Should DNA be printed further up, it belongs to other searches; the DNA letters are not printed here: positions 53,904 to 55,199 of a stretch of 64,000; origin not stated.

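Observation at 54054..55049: Radical SAM enzyme with C-terminal Cys cluster embedded between TPR genes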

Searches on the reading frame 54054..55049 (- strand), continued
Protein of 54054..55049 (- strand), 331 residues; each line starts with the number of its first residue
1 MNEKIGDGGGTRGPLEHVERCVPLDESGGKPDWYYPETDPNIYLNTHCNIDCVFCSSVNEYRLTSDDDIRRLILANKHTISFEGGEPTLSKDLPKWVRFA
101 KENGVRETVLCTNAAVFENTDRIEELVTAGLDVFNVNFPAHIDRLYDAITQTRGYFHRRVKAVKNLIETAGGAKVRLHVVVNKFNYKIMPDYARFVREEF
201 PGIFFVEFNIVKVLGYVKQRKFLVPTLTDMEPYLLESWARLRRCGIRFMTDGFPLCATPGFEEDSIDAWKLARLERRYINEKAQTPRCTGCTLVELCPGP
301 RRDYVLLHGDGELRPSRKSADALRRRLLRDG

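Call 19: find_encoding_contigs(protein=P0008, flank=10000, max_places=1)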
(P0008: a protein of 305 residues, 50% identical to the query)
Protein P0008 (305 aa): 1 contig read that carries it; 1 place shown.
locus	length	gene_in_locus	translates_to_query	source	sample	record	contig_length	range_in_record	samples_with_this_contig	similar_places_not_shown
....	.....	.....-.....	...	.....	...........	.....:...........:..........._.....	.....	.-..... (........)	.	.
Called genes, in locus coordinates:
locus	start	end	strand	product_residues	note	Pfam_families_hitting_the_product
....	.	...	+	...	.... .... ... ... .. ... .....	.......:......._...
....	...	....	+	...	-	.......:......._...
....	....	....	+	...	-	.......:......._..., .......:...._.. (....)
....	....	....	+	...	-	-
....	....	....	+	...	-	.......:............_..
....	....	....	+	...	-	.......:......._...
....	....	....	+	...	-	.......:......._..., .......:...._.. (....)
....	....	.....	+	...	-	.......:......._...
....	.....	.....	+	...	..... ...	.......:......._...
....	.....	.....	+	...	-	-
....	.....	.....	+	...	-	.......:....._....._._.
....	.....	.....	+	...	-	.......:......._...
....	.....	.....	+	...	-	-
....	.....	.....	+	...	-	-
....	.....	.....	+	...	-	-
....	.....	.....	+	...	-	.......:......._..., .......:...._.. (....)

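Call 20: find_encoding_contigs(protein=P0013, flank=10000, max_places=1)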
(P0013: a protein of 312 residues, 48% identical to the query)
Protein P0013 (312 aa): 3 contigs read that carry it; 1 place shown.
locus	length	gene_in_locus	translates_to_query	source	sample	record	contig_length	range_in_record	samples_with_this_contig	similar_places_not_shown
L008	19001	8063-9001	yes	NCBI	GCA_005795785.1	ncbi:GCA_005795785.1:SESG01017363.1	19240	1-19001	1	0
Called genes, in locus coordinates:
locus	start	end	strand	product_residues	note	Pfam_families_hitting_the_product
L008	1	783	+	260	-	PF01012:ETF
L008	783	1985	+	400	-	PF00037:Fer4, PF12797:Fer4_2 (weak), PF12837:Fer4_6 (weak), PF12838:Fer4_7, PF13187:Fer4_9, PF13237:Fer4_10, PF01012:ETF, PF00766:ETF_alpha, +6 more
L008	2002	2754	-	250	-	-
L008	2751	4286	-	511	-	PF00939:Na_sulph_symp, PF03600:CitMHS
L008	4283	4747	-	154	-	PF01928:CYTH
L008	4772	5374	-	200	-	-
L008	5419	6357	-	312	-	-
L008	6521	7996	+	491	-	PF04055:Radical_SAM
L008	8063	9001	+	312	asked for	PF04055:Radical_SAM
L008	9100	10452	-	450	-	PF00390:malic, PF03949:Malic_M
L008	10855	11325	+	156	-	PF03449:GreA_GreB_N, PF01272:GreA_GreB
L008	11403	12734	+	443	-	PF00437:T2SSE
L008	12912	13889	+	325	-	PF00696:AA_kinase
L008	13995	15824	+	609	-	-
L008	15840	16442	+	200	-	-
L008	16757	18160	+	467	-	PF01979:Amidohydro_1, PF07969:Amidohydro_3 (weak)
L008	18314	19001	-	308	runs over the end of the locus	?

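Call 21: find_encoding_contigs(protein=P0020, flank=10000, max_places=1)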
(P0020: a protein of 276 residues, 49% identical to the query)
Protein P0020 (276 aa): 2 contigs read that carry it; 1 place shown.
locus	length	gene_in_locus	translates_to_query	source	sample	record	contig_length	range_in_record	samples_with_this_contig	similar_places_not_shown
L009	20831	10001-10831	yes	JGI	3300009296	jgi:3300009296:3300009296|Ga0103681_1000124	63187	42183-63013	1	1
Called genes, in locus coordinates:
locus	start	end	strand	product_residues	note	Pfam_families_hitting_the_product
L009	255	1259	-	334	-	PF04055:Radical_SAM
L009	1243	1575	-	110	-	-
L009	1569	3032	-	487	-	PF04055:Radical_SAM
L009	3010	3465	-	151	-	PF27806:HxsD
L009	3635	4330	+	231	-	-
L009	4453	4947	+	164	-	PF27806:HxsD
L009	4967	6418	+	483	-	PF13353:Fer4_12 (weak), PF04055:Radical_SAM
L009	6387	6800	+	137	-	PF27806:HxsD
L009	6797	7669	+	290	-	-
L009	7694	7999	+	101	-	-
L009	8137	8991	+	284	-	PF04055:Radical_SAM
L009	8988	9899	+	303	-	PF04055:Radical_SAM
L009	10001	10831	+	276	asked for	PF04055:Radical_SAM (weak)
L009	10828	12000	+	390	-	-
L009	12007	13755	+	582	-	PF13472:Lipase_GDSL_2 (weak)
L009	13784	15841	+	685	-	PF00515:TPR_1 (faint), PF07719:TPR_2 (faint), PF14559:TPR_19 (faint), PF13424:TPR_12 (faint), PF13181:TPR_8 (faint), PF13371:TPR_9 (weak), PF13432:TPR_16 (weak)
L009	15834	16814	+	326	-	PF04055:Radical_SAM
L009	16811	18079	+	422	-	PF00266:Aminotran_5, PF00155:Aminotran_1_2 (weak)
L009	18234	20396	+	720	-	PF26549:Tricorn_N (weak), PF00326:Peptidase_S9, PF02687:FtsX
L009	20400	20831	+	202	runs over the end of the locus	?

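Call 31: search_protein_families(library=ncbifam, proteins=[L004:1461-2567:+, L004:2564-3571:+, L004:3564-4880:+, L004:4877-5917:+, L004:5914-7335:+, L004:8161-9105:+, L004:9090-10004:+, L004:10001-10918:+, L004:57-1178:+, L004:7340-8164:+], max_evalue=0.00001)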
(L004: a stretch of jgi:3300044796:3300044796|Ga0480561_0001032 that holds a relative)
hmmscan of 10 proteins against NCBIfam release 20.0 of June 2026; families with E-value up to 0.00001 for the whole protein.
L004:1461-2567:+ (368 aa): 47 families (the best 25 are shown)
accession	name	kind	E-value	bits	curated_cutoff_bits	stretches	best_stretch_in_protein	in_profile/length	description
TIGR04064.1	rSAM_nif11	equivalog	7.6e-32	110.6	518.7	1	13-199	75-262/459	nif11-like peptide radical SAM maturase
NF047865.1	rSAM_PapB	equivalog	3.2e-31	108.8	340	1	15-205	2-193/330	PapB family radical SAM/SPASM ranthipeptide maturase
TIGR03974.1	rSAM_six_Cys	equivalog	2.4e-29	102.5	425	1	14-201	95-287/451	thioether cross-link-forming SCIFF peptide maturase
TIGR03906.1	quino_hemo_SAM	equivalog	5.2e-28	97.9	453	1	15-193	93-277/467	quinohemoprotein amine dehydrogenase maturation protein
TIGR03978.1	rSAM_paired_1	equivalog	1.9e-24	86.3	370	1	20-197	87-267/466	His-Xaa-Ser system radical SAM maturase HxsB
NF040492.1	not_ScfB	exception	1.3e-21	77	855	1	15-200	94-285/450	ScfB-related radical SAM/SPASM orphan maturase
TIGR04068.1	rSAM_ocin_clost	equivalog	5.4e-21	75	500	1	13-157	81-232/462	Cys-rich peptide radical SAM maturase CcpM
TIGR04280.1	geopep_mat_rSAM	hypoth_equivalog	1.7e-18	66.8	400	1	19-155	87-228/428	geopeptide radical SAM maturase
TIGR04269.1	SAM_SPASM_FxsB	subfamily_domain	2.4e-17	63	370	1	16-193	2-189/363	FxsB family cyclophane-forming radical SAM/SPASM peptide maturase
TIGR03942.1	sulfatase_rSAM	equivalog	1.9e-16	60.1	349.45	1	22-196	7-185/363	anaerobic sulfatase maturase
TIGR02666.1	moaA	equivalog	4.1e-16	58.9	284.05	1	12-127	6-122/336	GTP 3',8-cyclase MoaA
NF041707.1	rSAM_YhhB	equivalog_domain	5.5e-16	58.4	445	1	20-185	6-180/369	cyclophane-forming radical SAM/SPASM peptide maturase YhhB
NF038170.1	lachnocin_rSAM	equivalog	1.7e-15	56.8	550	1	14-163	74-229/440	lachnocin radical SAM maturase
NF041298.1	rSAM_mat_DynA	equivalog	2.4e-15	56.4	450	1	23-182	8-169/356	dynobactin maturation radical SAM/SPASM protein DynA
TIGR04463.1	rSAM_vs_C_rich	equivalog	3e-15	55.9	525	1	18-160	84-230/438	TIGR04463 family radical SAM/SPASM RiPP maturase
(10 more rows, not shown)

L004:2564-3571:+ (335 aa): 30 families (the best 25 are shown)
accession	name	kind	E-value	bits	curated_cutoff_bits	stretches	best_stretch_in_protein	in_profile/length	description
NF038332.1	rSAM_rare_HxsC4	exception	8.9e-26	90.8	500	1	16-172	19-177/335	radical SAM protein HxsC4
TIGR03977.1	rSAM_pair_HxsC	equivalog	6.7e-21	74.4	267.9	1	15-239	29-254/292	His-Xaa-Ser system radical SAM maturase HxsC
NF045646.2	rSAM_Se_TrsS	equivalog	6.2e-18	64.6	490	1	13-147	86-224/441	radical SAM (seleno)protein TrsS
TIGR04051.1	rSAM_NirJ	equivalog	9.3e-18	64.3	515.45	1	20-176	11-166/354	heme d1 biosynthesis radical SAM protein NirJ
TIGR02668.1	moaA_archaeal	equivalog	4.2e-17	62.1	325.25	1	8-186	7-185/303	GTP 3',8-cyclase MoaA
TIGR04545.1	rSAM_ahbD_hemeb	equivalog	4.5e-17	62.5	500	1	18-173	7-162/339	heme b synthase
TIGR04347.1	pseudo_SAM_Halo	equivalog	5.3e-17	62.2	525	1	19-185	46-210/390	TIGR04347 family pseudo-SAM/SPASM protein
TIGR04546.1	rSAM_ahbC_deAc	equivalog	5.2e-16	58.4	650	1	20-175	48-202/390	12,18-didecarboxysiroheme deacetylase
TIGR03913.1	rad_SAM_trio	equivalog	8.5e-15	54.1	591.75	1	18-175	26-181/477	GDL motif peptide-associated radical SAM/SPASM maturase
NF045574.1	sacti_mat_StsB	exception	8.6e-14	51.2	625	1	18-173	103-256/466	StsB family radical SAM/SPASM domain sactipeptide maturase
TIGR04303.1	GeoRSP_rSAM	equivalog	2e-13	50.7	400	1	16-175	10-166/325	GeoRSP system radical SAM/SPASM protein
TIGR04053.2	TIGR04053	equivalog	4.1e-13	49.3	395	1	20-175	17-175/366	TIGR04053 family radical SAM/SPASM domain-containing protein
TIGR02109.1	PQQ_syn_pqqE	equivalog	7.2e-13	48.2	381.35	1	16-191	12-186/358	pyrroloquinoline quinone biosynthesis protein PqqE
TIGR04055.1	rSAM_NirJ2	equivalog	1.2e-12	48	500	1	20-165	9-153/326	putative heme d1 biosynthesis radical SAM protein NirJ2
NF001199.0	PRK00164.2-1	equivalog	1.5e-12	47.3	231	1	8-155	9-156/308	GTP 3',8-cyclase MoaA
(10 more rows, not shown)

L004:3564-4880:+ (438 aa): 17 families
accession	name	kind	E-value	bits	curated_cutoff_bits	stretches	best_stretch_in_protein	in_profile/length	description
NF006067.1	PRK08208.1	equivalog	4.1e-49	167.7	380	1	21-322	5-302/427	STM4012 family radical SAM protein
TIGR04107.1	rSAM_HutW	equivalog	1.9e-43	148.9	400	1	41-384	25-372/419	heme anaerobic degradation radical SAM methyltransferase ChuW/HutW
TIGR00539.1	hemN_rel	equivalog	1.2e-39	136.5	205.4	1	56-283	3-228/361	radical SAM family heme chaperone HemW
TIGR03994.1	rSAM_HemZ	equivalog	5.8e-39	134.4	321.4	1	53-235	84-269/401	coproporphyrinogen dehydrogenase HemZ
TIGR00538.1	hemN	equivalog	2.3e-37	128.9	324.95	1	54-354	50-362/454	oxygen-independent coproporphyrinogen III oxidase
NF006064.0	PRK08207.2-2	equivalog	2.2e-26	92.9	504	1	53-235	144-331/465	coproporphyrinogen III oxidase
NF006385.0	PRK08629.1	equivalog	2.5e-25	89.1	355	1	56-352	55-339/439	coproporphyrinogen III oxidase family protein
NF006061.0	PRK08207.1-4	equivalog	6.9e-23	81.2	702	1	53-229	173-355/501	coproporphyrinogen III oxidase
NF005133.0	PRK06582.1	equivalog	9.8e-23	80.8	597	1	50-229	8-186/390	coproporphyrinogen III oxidase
NF006066.0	PRK08207.2-5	equivalog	5.1e-21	74.9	1117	1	52-220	189-362/518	coproporphyrinogen III oxidase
NF006060.0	PRK08207.1-3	equivalog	1e-20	74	653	1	46-226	142-328/477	coproporphyrinogen III oxidase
NF006059.0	PRK08207.1-1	equivalog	1.9e-19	69.8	1012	1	53-235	171-359/496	coproporphyrinogen III oxidase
NF004567.0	PRK05904.1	equivalog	1.9e-17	63.5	355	1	56-218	9-168/353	coproporphyrinogen III oxidase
NF006062.0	PRK08207.1-5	equivalog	3.9e-16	58.9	1007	1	51-228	146-329/476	coproporphyrinogen III oxidase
NF006063.0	PRK08207.2-1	equivalog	7.9e-15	54.5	1074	1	53-217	192-361/518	coproporphyrinogen III oxidase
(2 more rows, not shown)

L004:4877-5917:+ (346 aa): 35 families (the best 25 are shown)
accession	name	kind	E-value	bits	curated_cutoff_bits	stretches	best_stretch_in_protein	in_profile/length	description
NF038332.1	rSAM_rare_HxsC4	exception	1.6e-34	119.6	500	1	29-326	18-334/335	radical SAM protein HxsC4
TIGR03977.1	rSAM_pair_HxsC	equivalog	2.4e-22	79.2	267.9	1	34-256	34-254/292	His-Xaa-Ser system radical SAM maturase HxsC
TIGR04546.1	rSAM_ahbC_deAc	equivalog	5.8e-22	78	650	1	33-216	47-225/390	12,18-didecarboxysiroheme deacetylase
TIGR04051.1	rSAM_NirJ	equivalog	4.8e-20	71.8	515.45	1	34-216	11-188/354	heme d1 biosynthesis radical SAM protein NirJ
TIGR04347.1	pseudo_SAM_Halo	equivalog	2.2e-19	70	525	1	33-209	46-217/390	TIGR04347 family pseudo-SAM/SPASM protein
TIGR04545.1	rSAM_ahbD_hemeb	equivalog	1.9e-18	67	500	1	31-190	6-162/339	heme b synthase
TIGR04303.1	GeoRSP_rSAM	equivalog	2.3e-18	66.9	400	1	29-231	9-204/325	GeoRSP system radical SAM/SPASM protein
TIGR02668.1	moaA_archaeal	equivalog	3.8e-17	62.2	325.25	1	29-191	14-174/303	GTP 3',8-cyclase MoaA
NF045646.2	rSAM_Se_TrsS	equivalog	3.2e-16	58.9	490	1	27-164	90-224/441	radical SAM (seleno)protein TrsS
TIGR04054.1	rSAM_NirJ1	equivalog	9.3e-16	57.4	650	1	33-211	44-217/387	putative heme d1 biosynthesis radical SAM protein NirJ1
TIGR02109.1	PQQ_syn_pqqE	equivalog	3.7e-14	52.4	381.35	1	25-197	7-175/358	pyrroloquinoline quinone biosynthesis protein PqqE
TIGR04053.2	TIGR04053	equivalog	5.4e-14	52.2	395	1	34-203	17-185/366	TIGR04053 family radical SAM/SPASM domain-containing protein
NF045574.1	sacti_mat_StsB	exception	6.2e-14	51.7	625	1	34-185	105-251/466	StsB family radical SAM/SPASM domain sactipeptide maturase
TIGR03913.1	rad_SAM_trio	equivalog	1.3e-13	50.2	591.75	1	26-199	22-187/477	GDL motif peptide-associated radical SAM/SPASM maturase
TIGR04466.1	rSAM_BlsE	equivalog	3.9e-13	49.6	400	1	33-198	11-169/327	cytosylglucuronate decarboxylase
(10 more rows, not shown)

L004:5914-7335:+ (473 aa): 36 families (the best 25 are shown)
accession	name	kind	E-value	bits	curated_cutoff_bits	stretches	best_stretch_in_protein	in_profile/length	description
TIGR03978.1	rSAM_paired_1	equivalog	5.6e-89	299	370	1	9-468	2-466/466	His-Xaa-Ser system radical SAM maturase HxsB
NF047865.1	rSAM_PapB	equivalog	1.3e-22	80.5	340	1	89-299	6-209/330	PapB family radical SAM/SPASM ranthipeptide maturase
TIGR04064.1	rSAM_nif11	equivalog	9.5e-21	74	518.7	1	90-278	82-263/459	nif11-like peptide radical SAM maturase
TIGR03906.1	quino_hemo_SAM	equivalog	1.6e-17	63.3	453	1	90-228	98-239/467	quinohemoprotein amine dehydrogenase maturation protein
TIGR03974.1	rSAM_six_Cys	equivalog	2e-17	63.2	425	1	90-222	101-236/451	thioether cross-link-forming SCIFF peptide maturase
NF041718.1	rSAM_phane_AMC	equivalog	1.1e-15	57.5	425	1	90-418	10-324/362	cyclophane-forming radical SAM peptide maturase AmcB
NF041300.1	rSAM_mat_DarW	exception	1.7e-15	56.8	650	1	78-274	33-222/415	radical SAM/SPASM peptide maturase DarW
TIGR03942.1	sulfatase_rSAM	equivalog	2.5e-15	56.4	349.45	1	93-450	8-352/363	anaerobic sulfatase maturase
NF041298.1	rSAM_mat_DynA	equivalog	3.4e-15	55.9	450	1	90-427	5-327/356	dynobactin maturation radical SAM/SPASM protein DynA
TIGR04068.1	rSAM_ocin_clost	equivalog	1.4e-14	53.9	500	1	88-230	86-232/462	Cys-rich peptide radical SAM maturase CcpM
NF040492.1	not_ScfB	exception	4.2e-13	49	855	1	90-217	99-228/450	ScfB-related radical SAM/SPASM orphan maturase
NF035951.1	rSAM_RumMC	equivalog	5.7e-13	48.4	720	1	90-227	116-256/510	RumMC family radical SAM sactipeptide maturase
TIGR04269.1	SAM_SPASM_FxsB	subfamily_domain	1.3e-12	47.4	370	1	90-234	6-160/363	FxsB family cyclophane-forming radical SAM/SPASM peptide maturase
TIGR04163.1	rSAM_cobopep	equivalog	4.5e-12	45.4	375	1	90-457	68-421/428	peptide-modifying radical SAM enzyme CbpB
NF041707.1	rSAM_YhhB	equivalog_domain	3.9e-11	42.5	445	1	90-233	6-155/369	cyclophane-forming radical SAM/SPASM peptide maturase YhhB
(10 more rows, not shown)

L004:8161-9105:+ (314 aa): 23 families
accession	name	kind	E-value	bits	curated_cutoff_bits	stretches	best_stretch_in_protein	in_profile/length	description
NF038332.1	rSAM_rare_HxsC4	exception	7.6e-38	130.5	500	1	11-313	11-335/335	radical SAM protein HxsC4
TIGR04545.1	rSAM_ahbD_hemeb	equivalog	7.9e-18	65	500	1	56-197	44-182/339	heme b synthase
TIGR03913.1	rad_SAM_trio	equivalog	1.4e-15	56.7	591.75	1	20-188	25-190/477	GDL motif peptide-associated radical SAM/SPASM maturase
TIGR02668.1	moaA_archaeal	equivalog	1.9e-14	53.3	325.25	1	22-197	18-193/303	GTP 3',8-cyclase MoaA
TIGR04466.1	rSAM_BlsE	equivalog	2.2e-14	53.6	400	1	51-187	40-172/327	cytosylglucuronate decarboxylase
TIGR03977.1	rSAM_pair_HxsC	equivalog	1.2e-13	50.6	267.9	1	11-178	22-191/292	His-Xaa-Ser system radical SAM maturase HxsC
TIGR04053.2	TIGR04053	equivalog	2.8e-13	49.9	395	1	59-207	57-201/366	TIGR04053 family radical SAM/SPASM domain-containing protein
TIGR02109.1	PQQ_syn_pqqE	equivalog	4.3e-13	48.9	381.35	1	48-235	43-225/358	pyrroloquinoline quinone biosynthesis protein PqqE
TIGR04055.1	rSAM_NirJ2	equivalog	6.6e-13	48.9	500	1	62-195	49-179/326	putative heme d1 biosynthesis radical SAM protein NirJ2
TIGR03962.1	mycofact_rSAM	equivalog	1.5e-12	47.4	265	1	21-212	19-206/339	mycofactocin radical SAM maturase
NF045574.1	sacti_mat_StsB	exception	5.3e-11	42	625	1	20-189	102-268/466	StsB family radical SAM/SPASM domain sactipeptide maturase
TIGR04103.1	rSAM_nif11_3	equivalog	5.8e-11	41.6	725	1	38-203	33-190/412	nif11-class peptide radical SAM maturase 3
NF001199.0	PRK00164.2-1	equivalog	6.3e-11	42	231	1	22-176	20-174/308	GTP 3',8-cyclase MoaA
TIGR02666.1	moaA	equivalog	8.9e-11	41.3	284.05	1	24-182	20-185/336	GTP 3',8-cyclase MoaA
TIGR04546.1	rSAM_ahbC_deAc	equivalog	1.9e-09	36.8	650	1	16-177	41-200/390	12,18-didecarboxysiroheme deacetylase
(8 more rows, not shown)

L004:9090-10004:+ (304 aa): 36 families (the best 25 are shown)
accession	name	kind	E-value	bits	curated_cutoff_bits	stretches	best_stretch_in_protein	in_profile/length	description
NF038332.1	rSAM_rare_HxsC4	exception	4.9e-45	154.1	500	2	6-229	15-244/335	radical SAM protein HxsC4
TIGR03977.1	rSAM_pair_HxsC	equivalog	2.1e-26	92.5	267.9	1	14-242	34-266/292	His-Xaa-Ser system radical SAM maturase HxsC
TIGR04466.1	rSAM_BlsE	equivalog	8e-20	71.5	400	1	10-179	8-173/327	cytosylglucuronate decarboxylase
TIGR02666.1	moaA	equivalog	1.3e-18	67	284.05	1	11-173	16-185/336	GTP 3',8-cyclase MoaA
TIGR02668.1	moaA_archaeal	equivalog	3.5e-17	62.3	325.25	1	8-177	13-182/303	GTP 3',8-cyclase MoaA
TIGR04303.1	GeoRSP_rSAM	equivalog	3.6e-17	62.9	400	1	8-197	4-195/325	GeoRSP system radical SAM/SPASM protein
TIGR04053.2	TIGR04053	equivalog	4e-16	59.2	395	1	14-202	17-206/366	TIGR04053 family radical SAM/SPASM domain-containing protein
TIGR04545.1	rSAM_ahbD_hemeb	equivalog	9e-16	58.2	500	1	11-180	6-174/339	heme b synthase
TIGR04055.1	rSAM_NirJ2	equivalog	7.9e-15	55.2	500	1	14-186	9-179/326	putative heme d1 biosynthesis radical SAM protein NirJ2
NF045646.2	rSAM_Se_TrsS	equivalog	2.6e-14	52.6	490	1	10-164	91-247/441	radical SAM (seleno)protein TrsS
TIGR04347.1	pseudo_SAM_Halo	equivalog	3.4e-14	52.9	525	1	14-180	47-211/390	TIGR04347 family pseudo-SAM/SPASM protein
NF049973.1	radical_Rv1681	equivalog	8.3e-14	51.2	380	1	5-175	72-241/326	Rv1681 family radical SAM protein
TIGR02109.1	PQQ_syn_pqqE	equivalog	1.1e-13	50.9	381.35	1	9-199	11-200/358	pyrroloquinoline quinone biosynthesis protein PqqE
NF045574.1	sacti_mat_StsB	exception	1.2e-13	50.8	625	1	14-181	105-269/466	StsB family radical SAM/SPASM domain sactipeptide maturase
NF001199.0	PRK00164.2-1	equivalog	4.7e-13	49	231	1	7-167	14-174/308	GTP 3',8-cyclase MoaA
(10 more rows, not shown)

L004:10001-10918:+ (305 aa): 13 families
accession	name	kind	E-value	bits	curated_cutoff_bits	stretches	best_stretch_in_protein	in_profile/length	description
TIGR03977.1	rSAM_pair_HxsC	equivalog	7.9e-23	80.8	267.9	1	13-271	28-287/292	His-Xaa-Ser system radical SAM maturase HxsC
NF038332.1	rSAM_rare_HxsC4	exception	1.1e-22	80.7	500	1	14-228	18-242/335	radical SAM protein HxsC4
TIGR02668.1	moaA_archaeal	equivalog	5e-15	55.3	325.25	1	14-169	14-174/303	GTP 3',8-cyclase MoaA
TIGR02666.1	moaA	equivalog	4.2e-14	52.2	284.05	1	18-184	18-196/336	GTP 3',8-cyclase MoaA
NF001199.0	PRK00164.2-1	equivalog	6.9e-12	45.1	231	1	15-156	17-162/308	GTP 3',8-cyclase MoaA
NF045646.2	rSAM_Se_TrsS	equivalog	5.1e-10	38.5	490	1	18-181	94-264/441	radical SAM (seleno)protein TrsS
NF045702.1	rSAM_GDGT_ether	equivalog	1.6e-09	36.9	450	1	41-188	128-273/486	tetraether lipid synthase Tes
TIGR04303.1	GeoRSP_rSAM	equivalog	3.1e-08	33.6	400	1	18-170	13-166/325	GeoRSP system radical SAM/SPASM protein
NF038283.1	viperin_w_prok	equivalog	1.3e-07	31.1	180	1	13-157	5-166/281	viperin family antiviral radical SAM protein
TIGR02109.1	PQQ_syn_pqqE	equivalog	1.2e-06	27.7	381.35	1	19-198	16-198/358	pyrroloquinoline quinone biosynthesis protein PqqE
TIGR03962.1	mycofact_rSAM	equivalog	6e-06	25.7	265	1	17-167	19-172/339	mycofactocin radical SAM maturase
TIGR04053.2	TIGR04053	equivalog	6.2e-06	25.7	395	0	51-201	59-204/366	TIGR04053 family radical SAM/SPASM domain-containing protein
TIGR04466.1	rSAM_BlsE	equivalog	8.1e-06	25.5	400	0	17-157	10-151/327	cytosylglucuronate decarboxylase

L004:57-1178:+ (373 aa): 1 family
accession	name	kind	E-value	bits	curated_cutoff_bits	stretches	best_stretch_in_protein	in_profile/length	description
NF038315.1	HxsD_rel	equivalog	1e-06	28.8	41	1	2-61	2-58/62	HxsD-like protein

L004:7340-8164:+ (274 aa): 0 families

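Call 34: search_protein_families(library=padloc, proteins=[window:54054-55049:-, L004:10001-10918:+, L004:10906-12087:+], max_evalue=0.01)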
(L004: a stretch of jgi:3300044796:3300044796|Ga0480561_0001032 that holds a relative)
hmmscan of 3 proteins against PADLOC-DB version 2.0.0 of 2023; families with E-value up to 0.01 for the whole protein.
window:54054-55049:- (331 aa): 3 families
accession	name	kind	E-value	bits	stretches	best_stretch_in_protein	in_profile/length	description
PDLC02904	pVip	-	2.4e-14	51.5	1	41-197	6-163/262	Viperins associated with kinases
PDLC02903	pVip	-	3.3e-14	51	1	41-187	3-151/257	Viperins not associated with kinases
PDLC02905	pVip-kinase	-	2.7e-06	24.9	1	69-198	225-352/474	Viperin-kinase fusion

L004:10001-10918:+ (305 aa): 3 families
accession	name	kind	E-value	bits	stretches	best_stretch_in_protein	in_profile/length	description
PDLC02903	pVip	-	2.6e-11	41.5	1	13-158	3-150/257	Viperins not associated with kinases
PDLC02904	pVip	-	8e-08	30.1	1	13-158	6-154/262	Viperins associated with kinases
PDLC02905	pVip-kinase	-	0.0012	16.2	1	14-93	186-276/474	Viperin-kinase fusion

L004:10906-12087:+ (393 aa): 0 families
